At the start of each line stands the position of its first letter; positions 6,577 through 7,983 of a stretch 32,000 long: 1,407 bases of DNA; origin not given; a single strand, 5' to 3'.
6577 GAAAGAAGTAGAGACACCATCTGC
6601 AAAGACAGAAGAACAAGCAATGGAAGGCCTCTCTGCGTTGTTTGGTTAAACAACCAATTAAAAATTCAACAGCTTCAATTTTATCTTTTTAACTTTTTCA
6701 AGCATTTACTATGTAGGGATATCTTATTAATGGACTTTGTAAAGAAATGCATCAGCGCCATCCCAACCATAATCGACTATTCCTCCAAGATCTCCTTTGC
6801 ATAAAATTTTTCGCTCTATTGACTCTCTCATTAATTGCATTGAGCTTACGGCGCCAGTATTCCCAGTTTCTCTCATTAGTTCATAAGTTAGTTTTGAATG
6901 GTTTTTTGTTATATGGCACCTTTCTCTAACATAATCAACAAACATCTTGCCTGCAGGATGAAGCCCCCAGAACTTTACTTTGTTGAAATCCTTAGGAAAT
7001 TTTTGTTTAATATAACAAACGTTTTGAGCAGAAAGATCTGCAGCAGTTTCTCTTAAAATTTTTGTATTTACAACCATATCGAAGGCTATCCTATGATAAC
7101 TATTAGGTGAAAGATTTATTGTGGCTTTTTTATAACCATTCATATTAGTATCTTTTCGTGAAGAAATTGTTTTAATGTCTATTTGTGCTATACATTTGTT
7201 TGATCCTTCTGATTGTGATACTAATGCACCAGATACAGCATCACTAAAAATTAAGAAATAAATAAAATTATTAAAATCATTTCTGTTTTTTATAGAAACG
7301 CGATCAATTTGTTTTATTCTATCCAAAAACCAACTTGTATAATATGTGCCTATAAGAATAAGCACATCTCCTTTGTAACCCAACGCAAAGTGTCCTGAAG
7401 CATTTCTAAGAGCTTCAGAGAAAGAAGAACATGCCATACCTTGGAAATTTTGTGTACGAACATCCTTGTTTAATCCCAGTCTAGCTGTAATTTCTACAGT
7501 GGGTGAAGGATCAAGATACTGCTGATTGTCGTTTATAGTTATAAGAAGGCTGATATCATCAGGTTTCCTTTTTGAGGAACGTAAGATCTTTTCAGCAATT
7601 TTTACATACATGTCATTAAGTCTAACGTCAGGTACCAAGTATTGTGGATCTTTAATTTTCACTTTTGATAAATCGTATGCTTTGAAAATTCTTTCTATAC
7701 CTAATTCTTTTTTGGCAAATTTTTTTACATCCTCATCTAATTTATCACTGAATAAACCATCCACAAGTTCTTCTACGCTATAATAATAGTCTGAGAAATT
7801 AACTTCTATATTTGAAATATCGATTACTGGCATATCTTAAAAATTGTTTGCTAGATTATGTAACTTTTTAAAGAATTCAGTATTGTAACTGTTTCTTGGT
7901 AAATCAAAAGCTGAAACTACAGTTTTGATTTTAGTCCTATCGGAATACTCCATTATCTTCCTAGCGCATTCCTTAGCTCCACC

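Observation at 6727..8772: Two-gene operon: chalcone-synthase-like Cys-His-Asn condensing enzyme plus luciferase-like oxidoreductase in an archaeon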

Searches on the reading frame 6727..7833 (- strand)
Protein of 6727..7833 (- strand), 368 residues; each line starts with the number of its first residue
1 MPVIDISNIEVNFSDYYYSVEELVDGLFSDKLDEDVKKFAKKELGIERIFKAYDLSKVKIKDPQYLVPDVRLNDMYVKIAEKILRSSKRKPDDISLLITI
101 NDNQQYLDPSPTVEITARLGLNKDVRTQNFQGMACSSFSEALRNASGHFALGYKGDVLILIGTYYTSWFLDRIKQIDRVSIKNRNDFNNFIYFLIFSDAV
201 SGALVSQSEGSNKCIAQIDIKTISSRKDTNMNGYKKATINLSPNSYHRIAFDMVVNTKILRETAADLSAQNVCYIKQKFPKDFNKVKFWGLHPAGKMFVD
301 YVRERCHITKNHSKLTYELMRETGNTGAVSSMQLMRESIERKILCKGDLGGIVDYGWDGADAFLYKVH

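Call 3: search_protein_families(library=pfam, proteins=[window:6727-7833:-], max_evalue=1)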
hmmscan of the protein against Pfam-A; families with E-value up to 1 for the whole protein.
window:6727-7833:- (368 aa): 5 families
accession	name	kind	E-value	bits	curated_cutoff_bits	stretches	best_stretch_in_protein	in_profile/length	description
PF08541.16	ACP_syn_III_C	-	0.00015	22.3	26.6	1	286-350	11-72/90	3-Oxoacyl-[acyl-carrier-protein (ACP)] synthase III C terminal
PF02797.21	Chal_sti_synt_C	-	0.00037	21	27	1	281-340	56-118/151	Chalcone and stilbene synthases, C-terminal domain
PF08392.18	FAE1_CUT1_RppA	-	0.00068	19.5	27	1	74-137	85-147/290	FAE1/Type III polyketide synthase-like protein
PF08545.16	ACP_syn_III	-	0.0099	16.2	24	1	133-220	5-76/80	3-Oxoacyl-[acyl-carrier-protein (ACP)] synthase III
PF06648.16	AcMNPV_Ac75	-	0.071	13.6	24.4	1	9-97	18-107/122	Autographa californica nuclear polyhedrosis virus (AcMNPV), Ac75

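Call 4: search_protein_families(library=ncbifam, proteins=[window:6727-7833:-], max_evalue=1)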
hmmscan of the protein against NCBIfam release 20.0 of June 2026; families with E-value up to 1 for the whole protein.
window:6727-7833:- (368 aa): 7 families
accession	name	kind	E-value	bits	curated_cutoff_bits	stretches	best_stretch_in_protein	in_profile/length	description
NF006829.0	PRK09352.1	subfamily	2.3e-10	40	249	1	60-348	41-301/322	beta-ketoacyl-ACP synthase 3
NF006720.0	PRK09258.1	equivalog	2.6e-08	33.6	285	1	68-348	57-318/338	3-oxoacyl-ACP synthase III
TIGR00747.1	fabH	subfamily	2.1e-07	30.4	292.1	1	63-356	42-310/322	beta-ketoacyl-ACP synthase III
NF042429.2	DHPHCoAsyn_DpgA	equivalog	4.8e-06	25.7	425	2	285-354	267-336/350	3,5-dihydroxyphenylacetyl-CoA synthase DpgA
NF005703.0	PRK07515.1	equivalog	5.6e-06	25.5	304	1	54-356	69-360/373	beta-ketoacyl-ACP synthase III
NF004623.0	PRK05963.1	equivalog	0.0062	15.9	437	1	57-227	39-190/328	beta-ketoacyl-ACP synthase III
NF005308.0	PRK06840.1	equivalog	0.096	11.7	315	1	71-171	52-151/339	3-oxoacyl-ACP synthase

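Call 5: search_solved_structures(query=window:6727-7833:-, max_evalue=10, show_alignments=3)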
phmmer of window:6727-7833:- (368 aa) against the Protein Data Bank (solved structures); distinct sequences matched with E-value up to 10: 93 (the best 60 are shown).
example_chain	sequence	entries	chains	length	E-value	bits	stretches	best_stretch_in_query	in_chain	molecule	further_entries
4jao_D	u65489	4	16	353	6.2e-06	28.7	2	285-342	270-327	Alpha-pyrone synthesis polyketide synthase-like Pks11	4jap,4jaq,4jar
7cbf_A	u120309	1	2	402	8.7e-05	24.9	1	276-348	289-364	2,4,6-trihydroxybenzophenone synthase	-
4jat_A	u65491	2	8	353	0.00011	24.5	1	285-342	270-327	Alpha-pyrone synthesis polyketide synthase-like Pks11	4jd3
4b0n_A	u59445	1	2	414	0.00024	23.4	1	78-337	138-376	POLYKETIDE SYNTHASE III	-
1z1e_A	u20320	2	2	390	0.0005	22.4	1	243-342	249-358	stilbene synthase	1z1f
3euo_A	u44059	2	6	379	0.0009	21.6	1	81-340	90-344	Type III Pentaketide Synthase | Putative uncharacterized protein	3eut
3euq_A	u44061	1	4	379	0.0014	20.9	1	80-340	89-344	Putative uncharacterized protein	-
3e1h_A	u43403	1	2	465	0.0017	20.7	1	81-340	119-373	Putative uncharacterized protein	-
8ysp_A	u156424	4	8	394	0.0039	19.5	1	81-339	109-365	CylI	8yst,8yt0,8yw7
3a5s_A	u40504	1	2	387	0.0065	18.7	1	282-345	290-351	Benzalacetone synthase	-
3a5q_A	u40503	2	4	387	0.0065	18.7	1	282-345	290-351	Benzalacetone synthase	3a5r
7cb3_A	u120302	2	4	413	0.0076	18.5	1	75-150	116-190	Chalcone/stilbene synthase | Chalcone synthase-like protein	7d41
5uco_A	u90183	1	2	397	0.012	17.9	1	281-337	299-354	2,4,6-trihydroxybenzophenone synthase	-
9c3w_A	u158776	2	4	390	0.012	17.8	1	280-340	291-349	BIS3 biphenyl synthase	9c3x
5w8q_A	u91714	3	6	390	0.013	17.7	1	280-340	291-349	BIS3 biphenyl synthase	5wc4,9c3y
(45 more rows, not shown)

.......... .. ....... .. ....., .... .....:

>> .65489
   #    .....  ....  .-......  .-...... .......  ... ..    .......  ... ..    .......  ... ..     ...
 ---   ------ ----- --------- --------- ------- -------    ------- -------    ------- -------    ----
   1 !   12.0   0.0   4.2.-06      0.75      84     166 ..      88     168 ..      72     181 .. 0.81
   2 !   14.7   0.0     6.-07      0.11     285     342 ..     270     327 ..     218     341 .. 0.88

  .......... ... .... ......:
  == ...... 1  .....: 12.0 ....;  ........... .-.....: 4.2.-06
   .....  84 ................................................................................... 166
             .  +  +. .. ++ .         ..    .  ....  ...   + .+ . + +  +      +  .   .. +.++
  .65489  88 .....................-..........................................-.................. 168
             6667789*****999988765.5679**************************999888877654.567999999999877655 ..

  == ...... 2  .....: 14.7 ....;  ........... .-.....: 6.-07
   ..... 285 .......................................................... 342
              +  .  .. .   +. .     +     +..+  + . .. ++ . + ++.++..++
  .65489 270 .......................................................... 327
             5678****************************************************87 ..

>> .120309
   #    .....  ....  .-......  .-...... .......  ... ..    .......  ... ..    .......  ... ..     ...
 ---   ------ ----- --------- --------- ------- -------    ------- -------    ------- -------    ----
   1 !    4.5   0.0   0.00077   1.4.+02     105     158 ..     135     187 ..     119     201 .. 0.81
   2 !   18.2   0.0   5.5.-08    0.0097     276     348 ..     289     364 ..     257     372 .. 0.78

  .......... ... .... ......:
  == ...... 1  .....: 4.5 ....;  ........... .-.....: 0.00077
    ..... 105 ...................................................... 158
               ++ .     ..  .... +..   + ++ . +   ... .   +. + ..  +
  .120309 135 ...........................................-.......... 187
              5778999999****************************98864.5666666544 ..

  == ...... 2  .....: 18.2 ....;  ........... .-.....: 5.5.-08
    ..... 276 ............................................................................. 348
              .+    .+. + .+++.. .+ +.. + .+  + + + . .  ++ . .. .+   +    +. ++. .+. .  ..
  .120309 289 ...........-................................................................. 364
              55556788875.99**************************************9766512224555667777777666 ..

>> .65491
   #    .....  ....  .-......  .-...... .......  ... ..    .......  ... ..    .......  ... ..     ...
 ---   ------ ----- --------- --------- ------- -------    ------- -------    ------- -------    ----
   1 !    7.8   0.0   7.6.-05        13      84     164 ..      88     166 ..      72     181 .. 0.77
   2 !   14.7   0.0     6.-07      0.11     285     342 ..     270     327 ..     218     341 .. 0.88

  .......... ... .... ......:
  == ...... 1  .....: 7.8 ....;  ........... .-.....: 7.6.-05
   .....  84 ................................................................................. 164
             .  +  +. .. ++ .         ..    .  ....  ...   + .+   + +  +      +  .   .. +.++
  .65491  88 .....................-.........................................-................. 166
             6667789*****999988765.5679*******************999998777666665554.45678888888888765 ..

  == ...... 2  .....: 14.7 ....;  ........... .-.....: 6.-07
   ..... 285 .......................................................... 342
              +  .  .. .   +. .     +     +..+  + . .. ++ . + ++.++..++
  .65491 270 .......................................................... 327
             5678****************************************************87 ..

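Call 6: find_homologous_proteins(query=window:6727-7833:-, max_evalue=0.001)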
Query window:6727-7833:- (368 aa): 132 proteins with E <= 0.001 among 2136 candidates; the best 120 are listed.
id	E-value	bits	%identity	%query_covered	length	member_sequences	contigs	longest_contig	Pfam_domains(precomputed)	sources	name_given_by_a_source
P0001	1.7e-236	802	97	100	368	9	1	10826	-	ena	-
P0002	1.2e-218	743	88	100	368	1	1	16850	-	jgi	jgi:3-oxoacyl-[acyl-carrier-protein] synthase III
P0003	4.9e-186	636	74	100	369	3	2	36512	PF08541.17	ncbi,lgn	ncbi:MAG: hypothetical protein ACREAF_01205 [Nitrosopumilaceae archaeon]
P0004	7.9e-185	632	74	100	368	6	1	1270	PF08541.17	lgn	-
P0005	2.1e-177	608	72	100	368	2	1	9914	-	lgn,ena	-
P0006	1.3e-175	602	71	100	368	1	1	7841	-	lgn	-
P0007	1.7e-170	585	69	100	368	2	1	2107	-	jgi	-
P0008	3.2e-169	581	69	100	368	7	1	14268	-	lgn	-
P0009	4.0e-168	577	69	99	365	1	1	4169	-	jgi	jgi:3-oxoacyl-[acyl-carrier-protein] synthase III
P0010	1.6e-165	568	68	100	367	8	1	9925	-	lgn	-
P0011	2.7e-165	568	68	99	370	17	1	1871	PF08541.17,PF08392.19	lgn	-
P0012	2.3e-163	561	66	100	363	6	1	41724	PF08541.17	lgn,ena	-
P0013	5.5e-163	560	67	99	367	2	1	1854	PF02797.22,PF08541.17,PF08392.19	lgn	-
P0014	1.4e-161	555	65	100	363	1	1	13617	-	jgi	jgi:3-oxoacyl-[acyl-carrier-protein] synthase III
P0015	2.1e-160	552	66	100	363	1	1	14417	PF08541.17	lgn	-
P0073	1.3e-118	414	52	99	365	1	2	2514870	-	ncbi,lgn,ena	-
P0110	3.3e-106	373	46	100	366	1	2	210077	PF08541.17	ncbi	-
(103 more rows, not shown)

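Call 9: find_related_loci(query=window:6727-7833:-, collection=genome_contigs, flank=10000)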
Query window:6727-7833:- (368 aa) in genome_contigs; peptide patterns used: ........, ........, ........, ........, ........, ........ (x = any residue, [..] = any of these).
92 stretches matched a pattern; 7 encode a relative of the query (tblastn E <= 1e-3); 7 distinct loci.
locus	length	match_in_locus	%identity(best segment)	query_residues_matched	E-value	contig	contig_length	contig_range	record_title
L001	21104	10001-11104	74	1-368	0e+0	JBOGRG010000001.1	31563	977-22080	MAG: Nitrosopumilaceae archaeon isolate M3-S_maxbin2.bin.472 k127_933, whole genome shotgun sequence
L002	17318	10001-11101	69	1-367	5e-180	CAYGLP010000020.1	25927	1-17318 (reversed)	MAG TPA_asm: uncultured Nitrosopumilaceae archaeon isolate ERP113451_co6_251 genome assembly, contig: NODE_514_length_25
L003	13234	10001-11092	67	1-365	6e-171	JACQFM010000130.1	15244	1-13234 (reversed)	MAG: Thaumarchaeota archaeon isolate NC_groundwater_1047_Pr1_S-0.65um_38_12 Montesol18_Sp65_coassembly_scaffold_1160790,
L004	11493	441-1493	65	13-367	8e-162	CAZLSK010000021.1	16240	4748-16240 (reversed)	MAG TPA_asm: uncultured Candidatus Nitrosotenuis sp. isolate binchicken_co107_453 genome assembly, contig: NODE_8569_len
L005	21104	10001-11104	61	1-368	3e-160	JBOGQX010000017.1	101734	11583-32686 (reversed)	MAG: Nitrosotalea sp. isolate TC-B4_metabat2.bin.1 k127_53877, whole genome shotgun sequence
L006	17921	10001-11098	59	1-366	3e-148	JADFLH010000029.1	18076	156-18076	MAG: Thaumarchaeota archaeon isolate B51T1B5 B51T1B5_NODE2876, whole genome shotgun sequence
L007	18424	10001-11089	66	1-367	1e-165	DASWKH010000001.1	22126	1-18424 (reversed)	MAG TPA_asm: Candidatus Nitrosotenuis sp. isolate SMAG_U2917 k141_3332436, whole genome shotgun sequence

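Call 12: find_encoding_contigs(protein=P0073, flank=10000, max_places=2)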
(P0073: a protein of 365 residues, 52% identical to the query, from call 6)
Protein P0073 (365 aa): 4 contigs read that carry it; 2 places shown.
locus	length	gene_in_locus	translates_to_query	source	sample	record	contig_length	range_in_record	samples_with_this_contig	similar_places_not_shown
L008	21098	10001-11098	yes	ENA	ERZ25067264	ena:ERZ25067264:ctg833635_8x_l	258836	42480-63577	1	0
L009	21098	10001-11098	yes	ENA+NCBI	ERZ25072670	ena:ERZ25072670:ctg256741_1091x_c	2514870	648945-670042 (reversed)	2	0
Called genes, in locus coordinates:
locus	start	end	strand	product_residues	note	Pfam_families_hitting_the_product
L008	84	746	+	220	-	PF00687:Ribosomal_L1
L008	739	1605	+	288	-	PF00466:Ribosomal_L10, PF17777:RL10P_insert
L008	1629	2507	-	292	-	PF16881:LIAS_N, PF04055:Radical_SAM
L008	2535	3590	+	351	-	PF01571:GCV_T, PF08669:GCV_T_C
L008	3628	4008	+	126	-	PF01597:GCV_H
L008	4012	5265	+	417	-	PF02347:GDC-P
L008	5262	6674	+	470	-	PF02347:GDC-P, PF01212:Beta_elim_lyase, PF00266:Aminotran_5, PF21478:GcvP2_C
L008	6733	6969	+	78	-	PF10437:Lip_prot_lig_C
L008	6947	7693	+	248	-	PF21948:LplA-B_cat, PF03099:BPL_LplA_LipB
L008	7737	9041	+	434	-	PF00890:FAD_binding_2, PF01134:GIDA (weak), PF07992:Pyr_redox_2, PF12831:FAD_oxidored, PF13450:NAD_binding_8, PF13738:Pyr_redox_3, PF00070:Pyr_redox, PF02852:Pyr_redox_dim, +6 more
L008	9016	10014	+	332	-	PF00296:Bac_luciferase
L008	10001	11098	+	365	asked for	-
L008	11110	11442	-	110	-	-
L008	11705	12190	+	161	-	-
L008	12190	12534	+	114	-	-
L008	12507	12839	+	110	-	PF05016:ParE_toxin, PF15781:ParE-like_toxin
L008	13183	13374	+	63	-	-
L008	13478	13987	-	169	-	-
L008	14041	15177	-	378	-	PF07282:Cas12f1-like_TNB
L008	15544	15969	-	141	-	-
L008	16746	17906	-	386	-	PF01609:DDE_Tnp_1 (weak)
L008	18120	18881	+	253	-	PF12686:DUF3800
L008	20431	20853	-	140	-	-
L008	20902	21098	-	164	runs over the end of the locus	PF00145:DNA_methylase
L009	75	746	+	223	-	PF00687:Ribosomal_L1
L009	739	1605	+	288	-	PF00466:Ribosomal_L10, PF17777:RL10P_insert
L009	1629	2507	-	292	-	PF16881:LIAS_N, PF04055:Radical_SAM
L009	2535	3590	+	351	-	PF01571:GCV_T, PF08669:GCV_T_C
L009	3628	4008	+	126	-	PF01597:GCV_H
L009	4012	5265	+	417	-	PF02347:GDC-P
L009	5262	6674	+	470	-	PF02347:GDC-P, PF01212:Beta_elim_lyase, PF00266:Aminotran_5, PF21478:GcvP2_C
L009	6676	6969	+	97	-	PF10437:Lip_prot_lig_C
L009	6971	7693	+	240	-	PF21948:LplA-B_cat, PF03099:BPL_LplA_LipB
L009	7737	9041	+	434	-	PF00890:FAD_binding_2, PF01134:GIDA (weak), PF07992:Pyr_redox_2, PF12831:FAD_oxidored, PF13450:NAD_binding_8, PF13738:Pyr_redox_3, PF00070:Pyr_redox, PF02852:Pyr_redox_dim, +6 more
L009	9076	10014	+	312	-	PF00296:Bac_luciferase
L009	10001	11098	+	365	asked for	-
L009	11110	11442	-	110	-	-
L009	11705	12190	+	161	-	-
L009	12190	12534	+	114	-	-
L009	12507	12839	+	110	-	PF05016:ParE_toxin, PF15781:ParE-like_toxin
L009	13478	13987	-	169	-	-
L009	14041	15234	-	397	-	PF07282:Cas12f1-like_TNB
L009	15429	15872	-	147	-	PF01609:DDE_Tnp_1 (weak)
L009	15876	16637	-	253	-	-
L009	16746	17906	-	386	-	PF01609:DDE_Tnp_1 (weak)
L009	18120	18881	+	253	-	PF12686:DUF3800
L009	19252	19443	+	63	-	-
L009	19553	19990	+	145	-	-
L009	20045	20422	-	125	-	-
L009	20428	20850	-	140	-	-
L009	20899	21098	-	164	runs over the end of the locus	PF00145:DNA_methylase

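Call 13: find_encoding_contigs(protein=P0110, flank=10000, max_places=2)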
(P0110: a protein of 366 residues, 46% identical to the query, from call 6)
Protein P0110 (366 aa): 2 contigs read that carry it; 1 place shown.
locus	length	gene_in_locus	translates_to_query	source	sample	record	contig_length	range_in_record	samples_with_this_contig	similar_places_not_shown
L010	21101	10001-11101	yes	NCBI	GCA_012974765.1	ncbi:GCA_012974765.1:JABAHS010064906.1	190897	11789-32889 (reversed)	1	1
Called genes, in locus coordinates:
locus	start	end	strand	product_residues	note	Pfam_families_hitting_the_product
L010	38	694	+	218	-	PF00687:Ribosomal_L1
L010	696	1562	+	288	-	PF00466:Ribosomal_L10, PF17777:RL10P_insert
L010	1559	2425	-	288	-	PF16881:LIAS_N, PF04055:Radical_SAM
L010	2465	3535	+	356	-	PF01571:GCV_T, PF08669:GCV_T_C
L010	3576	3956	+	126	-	PF01597:GCV_H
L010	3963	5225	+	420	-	PF02347:GDC-P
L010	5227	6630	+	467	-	PF02347:GDC-P, PF01212:Beta_elim_lyase (weak), PF00266:Aminotran_5, PF21478:GcvP2_C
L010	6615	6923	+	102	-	PF10437:Lip_prot_lig_C (weak)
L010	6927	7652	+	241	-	PF21948:LplA-B_cat, PF03099:BPL_LplA_LipB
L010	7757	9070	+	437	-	PF00890:FAD_binding_2 (weak), PF01134:GIDA (faint), PF01266:DAO (faint), PF07992:Pyr_redox_2, PF12831:FAD_oxidored, PF13738:Pyr_redox_3, PF00070:Pyr_redox, PF02852:Pyr_redox_dim, +2 more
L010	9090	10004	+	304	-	PF00296:Bac_luciferase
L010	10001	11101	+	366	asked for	PF08541:ACP_syn_III_C (weak)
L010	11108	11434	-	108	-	PF00428:Ribosomal_60s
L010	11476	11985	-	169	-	-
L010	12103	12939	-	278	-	-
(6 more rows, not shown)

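Call 23: predict_structure(alignment_id=A1)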
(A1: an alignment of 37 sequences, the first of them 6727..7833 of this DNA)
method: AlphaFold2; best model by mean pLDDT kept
length: 368 residues; sequences in the alignment: 37
mean_pLDDT: 92.4   pTM: 0.92
mean pLDDT of the five models: 92.4, 91.8, 91.3, 91.2, 90.6
residues with pLDDT >= 90: 290; 70-90: 72; 50-70: 6; < 50: 0
segments of 3 or more residues with pLDDT < 50: none
pLDDT, mean of each block of 10 residues (from residue 1): 89 96 95 96 94 93 88 96 94 96 79 94 94 83 95 94 92 92 93 94 88 85 93 86 76 88 96 98 98 94 98 98 92 98 97 91 96
secondary structure, 60 per line:
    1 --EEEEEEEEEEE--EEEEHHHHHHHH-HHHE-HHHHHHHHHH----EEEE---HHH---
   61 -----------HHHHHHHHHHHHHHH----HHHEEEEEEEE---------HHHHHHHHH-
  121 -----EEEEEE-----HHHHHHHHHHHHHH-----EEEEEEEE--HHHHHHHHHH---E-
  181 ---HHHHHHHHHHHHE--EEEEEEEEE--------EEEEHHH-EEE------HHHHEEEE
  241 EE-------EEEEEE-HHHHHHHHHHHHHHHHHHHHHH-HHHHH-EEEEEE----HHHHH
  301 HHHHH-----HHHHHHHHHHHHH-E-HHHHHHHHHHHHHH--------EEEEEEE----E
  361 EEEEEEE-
elements in order: E3-13 E16-19 H20-27 H34-43 E48-51 H72-86 E94-101 H111-119 E126-131 H137-150 E156-163 H166-175 H184-195 E199-207 E216-219 E224-226 H233-236 E237-242 E250-255 H257-278 H280-284 E286-291 H296-305 H311-323 H327-340 E349-355 E360-367

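Call 24: search_protein_representatives(alignment_id=A1)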
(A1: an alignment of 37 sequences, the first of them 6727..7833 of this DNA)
Query: 37 sequences, 366 profile positions. Proteins with E-value up to 0.001 (for the whole library): 306; up to 1e-10: 46; up to 1e-30: 17. The best 150 are listed.
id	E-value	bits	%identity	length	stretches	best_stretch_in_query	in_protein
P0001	1.6e-183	626.1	-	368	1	1-365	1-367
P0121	2.3e-132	457.7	-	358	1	4-364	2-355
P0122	6.4e-111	387.2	-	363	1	3-364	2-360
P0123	1.5e-103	363.0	-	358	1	1-365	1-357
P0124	4.5e-103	361.4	-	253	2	169-365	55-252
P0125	2.1e-98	346.0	-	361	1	1-365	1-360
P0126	2.1e-88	313.1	-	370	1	4-364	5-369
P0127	1.6e-81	290.4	-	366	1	1-364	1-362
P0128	9.9e-80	284.5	-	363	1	4-365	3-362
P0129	2.0e-68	247.3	-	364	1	3-364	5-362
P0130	9.7e-67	241.8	-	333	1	32-364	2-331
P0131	2.0e-59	217.7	-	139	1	1-138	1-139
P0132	4.8e-55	203.3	-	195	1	174-365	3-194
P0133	3.9e-42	160.9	-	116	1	251-365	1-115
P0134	9.9e-41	156.2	-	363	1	5-364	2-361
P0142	3.6e-25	105.0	-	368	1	3-356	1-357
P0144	2.4e-21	92.5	-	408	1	41-354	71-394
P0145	2.4e-21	92.4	-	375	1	6-356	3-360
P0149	3.9e-18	81.9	-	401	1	6-355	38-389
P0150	1.7e-17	79.8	-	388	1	4-346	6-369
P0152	3.3e-17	78.8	-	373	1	72-356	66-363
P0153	1.1e-16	77.1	-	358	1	8-356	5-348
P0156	5.8e-13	64.9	-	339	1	7-356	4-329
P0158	1.7e-12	63.4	-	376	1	7-336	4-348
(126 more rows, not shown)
